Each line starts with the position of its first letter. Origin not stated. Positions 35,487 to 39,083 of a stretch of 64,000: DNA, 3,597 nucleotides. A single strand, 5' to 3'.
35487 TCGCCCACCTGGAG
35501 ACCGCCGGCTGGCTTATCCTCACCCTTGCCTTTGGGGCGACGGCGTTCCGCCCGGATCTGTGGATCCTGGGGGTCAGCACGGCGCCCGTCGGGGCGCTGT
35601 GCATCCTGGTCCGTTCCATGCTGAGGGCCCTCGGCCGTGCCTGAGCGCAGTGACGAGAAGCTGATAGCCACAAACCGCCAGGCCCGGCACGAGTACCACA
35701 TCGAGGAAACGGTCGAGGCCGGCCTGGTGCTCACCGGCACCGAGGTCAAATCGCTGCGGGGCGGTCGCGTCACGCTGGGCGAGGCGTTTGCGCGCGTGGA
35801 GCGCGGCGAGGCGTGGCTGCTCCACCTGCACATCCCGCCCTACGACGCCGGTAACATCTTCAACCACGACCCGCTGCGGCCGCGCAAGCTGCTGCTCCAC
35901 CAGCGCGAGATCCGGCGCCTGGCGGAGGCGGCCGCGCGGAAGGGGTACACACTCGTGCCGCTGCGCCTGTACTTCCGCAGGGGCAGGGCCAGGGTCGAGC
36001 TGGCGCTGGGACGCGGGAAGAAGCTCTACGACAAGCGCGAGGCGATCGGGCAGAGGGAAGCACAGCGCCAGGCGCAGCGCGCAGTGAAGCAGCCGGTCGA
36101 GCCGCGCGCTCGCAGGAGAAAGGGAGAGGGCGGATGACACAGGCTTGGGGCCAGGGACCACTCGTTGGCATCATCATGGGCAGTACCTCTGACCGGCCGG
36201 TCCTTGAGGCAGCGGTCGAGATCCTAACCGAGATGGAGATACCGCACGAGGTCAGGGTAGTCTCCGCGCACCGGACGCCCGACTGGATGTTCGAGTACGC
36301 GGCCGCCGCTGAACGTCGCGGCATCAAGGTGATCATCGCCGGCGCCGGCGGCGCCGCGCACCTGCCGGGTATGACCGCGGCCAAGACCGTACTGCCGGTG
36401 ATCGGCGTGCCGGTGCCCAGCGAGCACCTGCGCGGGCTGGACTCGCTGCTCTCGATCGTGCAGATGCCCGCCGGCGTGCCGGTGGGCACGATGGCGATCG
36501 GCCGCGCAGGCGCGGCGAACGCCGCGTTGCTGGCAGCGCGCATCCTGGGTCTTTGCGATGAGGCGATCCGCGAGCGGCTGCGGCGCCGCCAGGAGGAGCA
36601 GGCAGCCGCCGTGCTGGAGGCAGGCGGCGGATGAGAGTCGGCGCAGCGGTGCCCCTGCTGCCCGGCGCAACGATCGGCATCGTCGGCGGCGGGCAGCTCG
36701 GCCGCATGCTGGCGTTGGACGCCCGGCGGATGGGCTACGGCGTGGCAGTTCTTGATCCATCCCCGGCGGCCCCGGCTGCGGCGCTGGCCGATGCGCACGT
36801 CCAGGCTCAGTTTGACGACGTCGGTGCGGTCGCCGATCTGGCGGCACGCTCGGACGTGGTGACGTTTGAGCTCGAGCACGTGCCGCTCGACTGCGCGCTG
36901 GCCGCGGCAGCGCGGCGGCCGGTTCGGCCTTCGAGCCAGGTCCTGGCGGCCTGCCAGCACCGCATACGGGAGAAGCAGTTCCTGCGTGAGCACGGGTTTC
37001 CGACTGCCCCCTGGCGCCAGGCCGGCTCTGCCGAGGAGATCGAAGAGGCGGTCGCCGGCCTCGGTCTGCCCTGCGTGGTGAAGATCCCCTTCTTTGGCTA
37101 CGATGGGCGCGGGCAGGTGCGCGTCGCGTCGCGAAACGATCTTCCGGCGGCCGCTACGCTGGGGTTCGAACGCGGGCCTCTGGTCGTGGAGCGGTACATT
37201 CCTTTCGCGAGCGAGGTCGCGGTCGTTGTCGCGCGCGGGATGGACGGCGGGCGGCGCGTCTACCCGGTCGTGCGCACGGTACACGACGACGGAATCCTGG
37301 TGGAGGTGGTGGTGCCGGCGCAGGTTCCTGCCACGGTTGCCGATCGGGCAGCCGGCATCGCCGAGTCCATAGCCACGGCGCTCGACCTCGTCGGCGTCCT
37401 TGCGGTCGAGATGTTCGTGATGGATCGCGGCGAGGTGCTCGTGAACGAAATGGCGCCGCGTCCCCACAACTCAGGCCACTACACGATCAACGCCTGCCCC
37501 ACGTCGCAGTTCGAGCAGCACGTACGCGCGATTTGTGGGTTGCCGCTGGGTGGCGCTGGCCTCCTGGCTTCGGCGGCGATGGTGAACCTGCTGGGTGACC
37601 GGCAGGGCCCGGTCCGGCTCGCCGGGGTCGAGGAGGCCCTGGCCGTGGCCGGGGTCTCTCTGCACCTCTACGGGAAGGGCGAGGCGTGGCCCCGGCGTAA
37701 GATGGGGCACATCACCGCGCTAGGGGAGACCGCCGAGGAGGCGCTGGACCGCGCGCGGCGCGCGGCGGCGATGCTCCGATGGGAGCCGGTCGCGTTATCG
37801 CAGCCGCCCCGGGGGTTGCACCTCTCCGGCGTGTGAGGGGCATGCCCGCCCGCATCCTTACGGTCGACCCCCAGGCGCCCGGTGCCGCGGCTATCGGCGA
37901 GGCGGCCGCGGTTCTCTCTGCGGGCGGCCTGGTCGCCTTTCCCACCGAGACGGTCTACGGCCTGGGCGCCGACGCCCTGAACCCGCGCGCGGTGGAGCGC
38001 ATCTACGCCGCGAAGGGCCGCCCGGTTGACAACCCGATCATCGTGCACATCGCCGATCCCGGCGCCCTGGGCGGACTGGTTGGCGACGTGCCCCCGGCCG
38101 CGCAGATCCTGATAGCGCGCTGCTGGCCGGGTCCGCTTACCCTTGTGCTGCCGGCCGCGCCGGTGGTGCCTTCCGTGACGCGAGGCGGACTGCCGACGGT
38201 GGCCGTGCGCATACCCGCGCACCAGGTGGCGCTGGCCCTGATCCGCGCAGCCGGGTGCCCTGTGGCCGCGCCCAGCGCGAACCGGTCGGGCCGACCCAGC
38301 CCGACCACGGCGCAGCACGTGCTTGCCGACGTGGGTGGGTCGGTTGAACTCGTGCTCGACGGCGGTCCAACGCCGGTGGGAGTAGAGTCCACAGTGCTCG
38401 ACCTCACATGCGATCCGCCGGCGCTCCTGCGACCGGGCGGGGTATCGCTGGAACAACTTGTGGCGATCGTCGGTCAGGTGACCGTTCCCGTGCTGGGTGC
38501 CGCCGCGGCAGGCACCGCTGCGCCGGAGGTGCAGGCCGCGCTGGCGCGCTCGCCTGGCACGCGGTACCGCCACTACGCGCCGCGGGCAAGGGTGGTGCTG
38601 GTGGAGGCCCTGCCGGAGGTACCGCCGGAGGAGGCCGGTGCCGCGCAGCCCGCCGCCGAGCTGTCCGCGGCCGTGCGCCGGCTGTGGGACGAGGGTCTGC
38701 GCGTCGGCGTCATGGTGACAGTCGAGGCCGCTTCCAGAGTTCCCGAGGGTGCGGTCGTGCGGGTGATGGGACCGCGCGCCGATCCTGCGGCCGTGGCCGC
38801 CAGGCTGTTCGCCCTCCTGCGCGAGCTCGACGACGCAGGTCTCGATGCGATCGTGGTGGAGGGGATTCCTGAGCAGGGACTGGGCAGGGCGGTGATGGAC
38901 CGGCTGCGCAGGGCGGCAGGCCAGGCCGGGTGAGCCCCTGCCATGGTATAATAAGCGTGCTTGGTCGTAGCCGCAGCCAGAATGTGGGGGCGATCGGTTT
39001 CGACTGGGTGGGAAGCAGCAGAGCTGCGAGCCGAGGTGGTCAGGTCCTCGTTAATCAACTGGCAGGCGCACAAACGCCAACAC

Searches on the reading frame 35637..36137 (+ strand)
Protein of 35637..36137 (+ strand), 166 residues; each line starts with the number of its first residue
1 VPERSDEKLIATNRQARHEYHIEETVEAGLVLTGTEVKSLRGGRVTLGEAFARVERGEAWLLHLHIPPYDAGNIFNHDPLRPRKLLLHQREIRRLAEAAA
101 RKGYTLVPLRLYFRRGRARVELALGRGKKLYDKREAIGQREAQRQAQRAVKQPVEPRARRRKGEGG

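Call 52: search_protein_families(library=pfam, proteins=[window:35637-36137:+], max_evalue=0.00001)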
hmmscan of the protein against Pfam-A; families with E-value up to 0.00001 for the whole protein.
window:35637-36137:+ (166 aa): 1 family
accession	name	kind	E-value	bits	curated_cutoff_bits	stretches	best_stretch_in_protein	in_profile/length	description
PF01668.23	SmpB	-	2.1e-59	200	27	1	10-152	1-143/143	SmpB protein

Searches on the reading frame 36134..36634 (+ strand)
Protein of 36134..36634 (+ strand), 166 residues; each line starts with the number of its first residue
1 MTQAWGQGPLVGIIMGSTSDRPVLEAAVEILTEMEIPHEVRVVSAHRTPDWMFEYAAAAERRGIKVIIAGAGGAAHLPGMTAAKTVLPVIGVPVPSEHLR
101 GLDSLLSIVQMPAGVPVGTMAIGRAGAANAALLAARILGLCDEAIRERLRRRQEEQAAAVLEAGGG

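Call 53: search_protein_families(library=pfam, proteins=[window:36134-36634:+], max_evalue=0.00001)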
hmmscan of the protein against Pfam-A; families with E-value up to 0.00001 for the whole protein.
window:36134-36634:+ (166 aa): 1 family
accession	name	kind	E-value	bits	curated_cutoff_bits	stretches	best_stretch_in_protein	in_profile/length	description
PF00731.26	AIRC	-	3.5e-64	215.2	30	1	11-157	2-146/148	AIR carboxylase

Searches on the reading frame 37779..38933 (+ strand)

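Call 53: search_protein_families(library=pfam, proteins=[window:37779-38933:+], max_evalue=0.00001)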
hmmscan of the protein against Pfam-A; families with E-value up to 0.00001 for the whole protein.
window:37779-38933:+ (384 aa): 2 families
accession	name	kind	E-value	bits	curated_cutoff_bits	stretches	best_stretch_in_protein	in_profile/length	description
PF01300.24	Sua5_yciO_yrdC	-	1.7e-58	197.5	25.1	1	45-220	2-178/178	Telomere recombination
PF03481.19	Sua5_C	-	8.5e-33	114.2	22.9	1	222-381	1-136/136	Threonylcarbamoyl-AMP synthase, C-terminal domain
